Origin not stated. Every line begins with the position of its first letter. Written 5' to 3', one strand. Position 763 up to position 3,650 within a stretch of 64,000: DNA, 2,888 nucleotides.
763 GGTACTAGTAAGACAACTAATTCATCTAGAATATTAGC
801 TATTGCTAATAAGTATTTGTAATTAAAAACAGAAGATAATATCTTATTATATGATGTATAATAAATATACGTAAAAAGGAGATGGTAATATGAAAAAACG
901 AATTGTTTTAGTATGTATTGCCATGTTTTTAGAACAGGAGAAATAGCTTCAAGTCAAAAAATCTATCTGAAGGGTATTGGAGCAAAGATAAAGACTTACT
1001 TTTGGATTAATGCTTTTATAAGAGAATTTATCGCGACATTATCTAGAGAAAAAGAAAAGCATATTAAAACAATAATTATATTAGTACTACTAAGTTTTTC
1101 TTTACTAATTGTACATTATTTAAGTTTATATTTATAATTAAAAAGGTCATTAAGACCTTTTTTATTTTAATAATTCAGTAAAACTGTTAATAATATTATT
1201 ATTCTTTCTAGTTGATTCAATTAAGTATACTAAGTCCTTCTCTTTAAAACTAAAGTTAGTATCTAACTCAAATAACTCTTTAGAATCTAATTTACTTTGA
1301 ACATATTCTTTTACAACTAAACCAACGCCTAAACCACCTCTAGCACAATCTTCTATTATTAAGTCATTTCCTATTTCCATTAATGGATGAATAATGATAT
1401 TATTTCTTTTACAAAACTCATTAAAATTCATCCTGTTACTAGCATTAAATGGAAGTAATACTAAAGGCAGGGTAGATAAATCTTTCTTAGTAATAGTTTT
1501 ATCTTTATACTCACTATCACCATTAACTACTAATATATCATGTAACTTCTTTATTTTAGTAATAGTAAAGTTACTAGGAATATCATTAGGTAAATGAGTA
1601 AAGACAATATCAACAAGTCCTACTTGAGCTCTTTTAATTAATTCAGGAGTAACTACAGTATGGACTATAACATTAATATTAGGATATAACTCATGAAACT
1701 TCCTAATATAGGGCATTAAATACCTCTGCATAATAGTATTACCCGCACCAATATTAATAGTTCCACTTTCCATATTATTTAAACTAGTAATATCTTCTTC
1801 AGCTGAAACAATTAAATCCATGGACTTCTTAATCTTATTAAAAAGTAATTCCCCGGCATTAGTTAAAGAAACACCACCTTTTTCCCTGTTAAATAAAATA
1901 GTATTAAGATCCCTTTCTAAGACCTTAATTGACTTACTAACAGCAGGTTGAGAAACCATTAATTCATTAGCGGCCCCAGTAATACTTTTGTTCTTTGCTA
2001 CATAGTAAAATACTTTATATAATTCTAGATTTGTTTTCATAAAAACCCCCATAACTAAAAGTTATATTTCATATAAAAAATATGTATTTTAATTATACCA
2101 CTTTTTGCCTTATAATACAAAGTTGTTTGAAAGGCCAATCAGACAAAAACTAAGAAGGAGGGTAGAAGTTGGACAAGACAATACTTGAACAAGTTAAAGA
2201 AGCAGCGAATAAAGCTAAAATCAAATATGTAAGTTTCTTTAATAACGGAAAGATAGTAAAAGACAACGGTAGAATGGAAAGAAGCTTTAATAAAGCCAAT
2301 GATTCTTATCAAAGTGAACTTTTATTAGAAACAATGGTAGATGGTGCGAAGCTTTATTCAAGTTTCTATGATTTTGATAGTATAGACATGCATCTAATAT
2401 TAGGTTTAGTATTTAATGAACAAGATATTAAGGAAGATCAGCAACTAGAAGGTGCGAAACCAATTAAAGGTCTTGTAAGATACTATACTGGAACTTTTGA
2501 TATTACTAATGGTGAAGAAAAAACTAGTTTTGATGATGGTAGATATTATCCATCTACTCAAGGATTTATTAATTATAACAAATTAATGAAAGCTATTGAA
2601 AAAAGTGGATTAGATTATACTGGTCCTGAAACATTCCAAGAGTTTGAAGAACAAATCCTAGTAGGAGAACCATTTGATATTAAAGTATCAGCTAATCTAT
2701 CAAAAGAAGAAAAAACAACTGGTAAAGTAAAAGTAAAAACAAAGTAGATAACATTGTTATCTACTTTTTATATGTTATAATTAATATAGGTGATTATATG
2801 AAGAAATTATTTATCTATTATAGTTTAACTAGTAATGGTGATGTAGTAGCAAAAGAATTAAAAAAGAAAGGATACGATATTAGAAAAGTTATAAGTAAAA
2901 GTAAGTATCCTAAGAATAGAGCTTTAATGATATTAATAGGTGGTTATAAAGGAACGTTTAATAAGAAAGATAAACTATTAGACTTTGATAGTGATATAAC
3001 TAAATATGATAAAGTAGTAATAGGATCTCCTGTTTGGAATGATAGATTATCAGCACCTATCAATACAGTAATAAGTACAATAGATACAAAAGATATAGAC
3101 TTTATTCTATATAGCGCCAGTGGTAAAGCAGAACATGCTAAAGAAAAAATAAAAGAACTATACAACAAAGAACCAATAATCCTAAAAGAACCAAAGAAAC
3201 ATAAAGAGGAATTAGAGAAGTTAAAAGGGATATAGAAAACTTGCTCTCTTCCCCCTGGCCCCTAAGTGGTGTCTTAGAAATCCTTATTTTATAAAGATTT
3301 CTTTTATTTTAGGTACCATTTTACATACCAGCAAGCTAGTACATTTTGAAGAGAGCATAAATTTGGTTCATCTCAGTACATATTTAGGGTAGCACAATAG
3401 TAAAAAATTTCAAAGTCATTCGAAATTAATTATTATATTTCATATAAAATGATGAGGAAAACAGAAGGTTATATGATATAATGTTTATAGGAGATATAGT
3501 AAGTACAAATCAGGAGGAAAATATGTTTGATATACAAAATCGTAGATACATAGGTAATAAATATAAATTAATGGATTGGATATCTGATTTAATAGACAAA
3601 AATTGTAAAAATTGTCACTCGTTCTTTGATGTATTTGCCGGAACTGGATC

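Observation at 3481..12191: About 9 kb multi-system defence island with no mobility genes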

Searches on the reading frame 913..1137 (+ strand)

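Call 6: search_protein_families(library=pfam, proteins=[window:913-1137:+], max_evalue=0.01)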
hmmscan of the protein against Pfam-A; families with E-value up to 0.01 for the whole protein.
window:913-1137:+ (74 aa): 1 family
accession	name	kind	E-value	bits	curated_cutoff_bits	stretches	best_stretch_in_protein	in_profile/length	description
PF03669.18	ASTER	-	0.0047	17.3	22.7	1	20-71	40-90/96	PAT complex subunit Asterix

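Call 102: search_protein_families(library=padloc, proteins=[window:913-1137:+], max_evalue=0.001)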
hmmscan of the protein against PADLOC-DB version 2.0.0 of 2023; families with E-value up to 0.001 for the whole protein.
window:913-1137:+ (74 aa): 0 families

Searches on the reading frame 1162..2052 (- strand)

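Call 6: search_protein_families(library=pfam, proteins=[window:1162-2052:-], max_evalue=0.01)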
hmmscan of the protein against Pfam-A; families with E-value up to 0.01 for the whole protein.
window:1162-2052:- (296 aa): 2 families
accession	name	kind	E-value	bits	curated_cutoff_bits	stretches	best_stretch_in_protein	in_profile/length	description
PF03466.25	LysR_substrate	-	5.2e-25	88.5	28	1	94-295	3-204/209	LysR substrate binding domain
PF00126.33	HTH_1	-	4.2e-18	65.5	26.6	1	10-68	2-60/60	Bacterial regulatory helix-turn-helix protein, lysR family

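Call 102: search_protein_families(library=padloc, proteins=[window:1162-2052:-], max_evalue=0.001)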
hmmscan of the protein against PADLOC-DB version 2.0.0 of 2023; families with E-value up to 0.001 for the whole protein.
window:1162-2052:- (296 aa): 0 families

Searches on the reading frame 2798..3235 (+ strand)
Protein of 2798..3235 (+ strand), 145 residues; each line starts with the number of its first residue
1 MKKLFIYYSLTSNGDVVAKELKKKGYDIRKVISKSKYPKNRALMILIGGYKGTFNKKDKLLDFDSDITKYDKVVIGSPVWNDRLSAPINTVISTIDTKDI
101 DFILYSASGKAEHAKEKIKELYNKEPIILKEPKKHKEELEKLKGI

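Call 6: search_protein_families(library=pfam, proteins=[window:2798-3235:+], max_evalue=0.01)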
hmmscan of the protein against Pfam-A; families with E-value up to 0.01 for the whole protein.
window:2798-3235:+ (145 aa): 3 families
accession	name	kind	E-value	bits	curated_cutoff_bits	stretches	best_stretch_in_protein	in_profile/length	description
PF12682.12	Flavodoxin_4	-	0.00043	20.2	24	1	64-123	68-129/155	Flavodoxin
PF03358.20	FMN_red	-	0.00051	20.1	24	1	15-93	21-94/152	NADPH-dependent FMN reductase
PF12641.12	Flavodoxin_3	-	0.0098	16.2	27.5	0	62-120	33-92/160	Flavodoxin domain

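Call 16: find_encoding_contigs(protein=window:2798-3235:+, flank=10000, max_places=10)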
Protein window:2798-3235:+ (145 aa): 5 contigs read that carry it; 4 places shown.
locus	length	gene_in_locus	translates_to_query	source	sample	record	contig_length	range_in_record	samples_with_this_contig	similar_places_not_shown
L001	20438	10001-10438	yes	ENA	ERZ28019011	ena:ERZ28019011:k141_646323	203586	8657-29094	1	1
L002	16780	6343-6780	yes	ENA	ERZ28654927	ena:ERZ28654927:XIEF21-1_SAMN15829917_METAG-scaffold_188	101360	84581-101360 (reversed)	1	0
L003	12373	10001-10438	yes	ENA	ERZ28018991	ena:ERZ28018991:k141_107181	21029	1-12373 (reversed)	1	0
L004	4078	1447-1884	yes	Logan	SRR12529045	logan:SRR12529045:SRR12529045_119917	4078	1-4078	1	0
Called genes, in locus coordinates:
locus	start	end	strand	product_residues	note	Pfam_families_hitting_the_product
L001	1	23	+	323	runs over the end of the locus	PF01244:Peptidase_M19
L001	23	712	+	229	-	-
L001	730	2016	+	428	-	PF02403:Seryl_tRNA_N, PF00587:tRNA-synt_2b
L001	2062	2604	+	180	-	PF00210:Ferritin (faint), PF02915:Rubrerythrin, PF21349:RUBY_RBDX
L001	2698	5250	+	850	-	PF09479:Flg_new, PF03382:DUF285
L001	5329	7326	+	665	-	PF17191:RecG_wedge, PF04851:ResIII, PF00270:DEAD, PF00271:Helicase_C, PF19833:RecG_dom3_C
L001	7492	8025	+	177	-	-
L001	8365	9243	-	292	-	PF00126:HTH_1, PF03466:LysR_substrate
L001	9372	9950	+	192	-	-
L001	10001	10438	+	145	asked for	-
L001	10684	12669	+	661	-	PF02086:MethyltransfD12, PF03602:Cons_hypoth95 (faint), PF02086:MethyltransfD12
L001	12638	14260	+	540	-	PF09491:RE_AlwI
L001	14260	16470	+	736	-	PF03235:GmrSD_N, PF07510:GmrSD_C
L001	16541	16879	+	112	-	-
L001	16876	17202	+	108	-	-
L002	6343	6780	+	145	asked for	-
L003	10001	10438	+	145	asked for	-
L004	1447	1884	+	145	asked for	-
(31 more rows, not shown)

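Call 44: search_protein_families(library=ncbifam, proteins=[window:2798-3235:+], max_evalue=0.01)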
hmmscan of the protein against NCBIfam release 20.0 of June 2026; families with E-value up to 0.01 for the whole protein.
window:2798-3235:+ (145 aa): 3 families
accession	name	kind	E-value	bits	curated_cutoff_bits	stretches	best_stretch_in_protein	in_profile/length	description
NF005501.0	PRK07116.1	subfamily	1e-08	34.8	198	1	63-126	71-133/161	flavodoxin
NF038196.1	ferrodoxin_EFR1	subfamily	0.0018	18.4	75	0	6-125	2-98/242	EFR1 family ferrodoxin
TIGR01753.1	flav_short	equivalog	0.0084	16.6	123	0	60-82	35-58/140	flavodoxin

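Call 102: search_protein_families(library=padloc, proteins=[window:2798-3235:+], max_evalue=0.001)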
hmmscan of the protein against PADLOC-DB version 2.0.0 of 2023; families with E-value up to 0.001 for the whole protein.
window:2798-3235:+ (145 aa): 0 families

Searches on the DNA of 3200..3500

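Call 89: search_rna_families(source=window, start=3200, end=3500, threshold=evalue, max_evalue=1)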
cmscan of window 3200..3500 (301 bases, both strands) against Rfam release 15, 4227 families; matches with E-value up to 1: 0.
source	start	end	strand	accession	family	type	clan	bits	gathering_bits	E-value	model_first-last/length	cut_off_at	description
